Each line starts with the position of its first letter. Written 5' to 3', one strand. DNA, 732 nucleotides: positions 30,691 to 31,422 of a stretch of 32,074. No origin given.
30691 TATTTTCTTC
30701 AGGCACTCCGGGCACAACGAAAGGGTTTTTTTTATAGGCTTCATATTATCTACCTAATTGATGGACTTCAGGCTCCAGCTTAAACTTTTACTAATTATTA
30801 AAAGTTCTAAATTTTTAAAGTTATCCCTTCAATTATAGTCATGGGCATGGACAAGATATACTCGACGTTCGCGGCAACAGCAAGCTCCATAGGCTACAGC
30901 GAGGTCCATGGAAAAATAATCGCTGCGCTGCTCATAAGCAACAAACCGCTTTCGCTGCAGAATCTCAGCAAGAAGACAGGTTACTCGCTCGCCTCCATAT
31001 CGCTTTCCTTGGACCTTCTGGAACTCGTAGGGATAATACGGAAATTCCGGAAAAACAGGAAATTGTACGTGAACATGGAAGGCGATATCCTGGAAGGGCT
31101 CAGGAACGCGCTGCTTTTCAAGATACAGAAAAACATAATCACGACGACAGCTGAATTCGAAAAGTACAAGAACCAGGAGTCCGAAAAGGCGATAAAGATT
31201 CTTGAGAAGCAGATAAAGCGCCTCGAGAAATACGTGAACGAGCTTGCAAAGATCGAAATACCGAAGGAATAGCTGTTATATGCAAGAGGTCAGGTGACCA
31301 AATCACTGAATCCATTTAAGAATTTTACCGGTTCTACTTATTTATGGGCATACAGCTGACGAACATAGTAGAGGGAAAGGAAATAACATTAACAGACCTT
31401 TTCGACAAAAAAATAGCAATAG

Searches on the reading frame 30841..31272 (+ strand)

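Call 29: search_protein_families(library=pfam, max_evalue=0.001, proteins=[window:30841-31272:+])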
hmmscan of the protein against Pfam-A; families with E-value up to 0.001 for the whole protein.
window:30841-31272:+ (143 aa): 0 families

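Call 83: search_protein_families(library=pfam, max_evalue=1, proteins=[window:30841-31272:+])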
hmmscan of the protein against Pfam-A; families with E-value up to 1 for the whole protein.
window:30841-31272:+ (143 aa): 13 families
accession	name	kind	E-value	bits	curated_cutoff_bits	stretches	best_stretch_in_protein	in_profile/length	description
PF01978.25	TrmB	-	0.0052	17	25.6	1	25-77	12-63/68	Sugar-specific transcriptional regulator TrmB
PF17782.7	DprA_WH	-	0.011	16.2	22.9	1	12-67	3-56/61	DprA winged helix domain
PF25212.1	HVO_A0114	-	0.016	15.4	27.6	1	31-79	31-81/84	HVO_A0114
PF19776.5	DUF6262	-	0.018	15.7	29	0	104-137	72-105/110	Family of unknown function (DUF6262)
PF01923.23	Cob_adeno_trans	-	0.022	15.3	24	1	89-137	55-111/171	Cobalamin adenosyltransferase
PF20157.4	Maf_flag10_N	-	0.047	13.6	23.5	1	55-127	150-225/228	Glycosyltransferase Maf N-terminal domain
PF00512.31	HisKA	-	0.049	14.1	26.9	1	103-138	23-63/66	His Kinase A (phospho-acceptor) domain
PF25025.1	EF-Ts_N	-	0.051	14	33.2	1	35-52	13-30/60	Elongation factor Ts, mitochondrial, N-terminal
PF24034.1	DUF7343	-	0.063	13.6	27.6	1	41-74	23-56/62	Domain of unknown function (DUF7343)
PF05347.21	Complex1_LYR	-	0.088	13.2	24.8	1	103-126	31-54/59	Complex 1 protein (LYR family)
PF12840.13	HTH_20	-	0.11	12.9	27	1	26-67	9-49/51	Helix-turn-helix domain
PF01386.24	Ribosomal_L25p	-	0.16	12.9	23.6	1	49-102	30-75/82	Ribosomal L25p family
PF08279.18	HTH_11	-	0.42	11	25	1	25-64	4-43/55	HTH domain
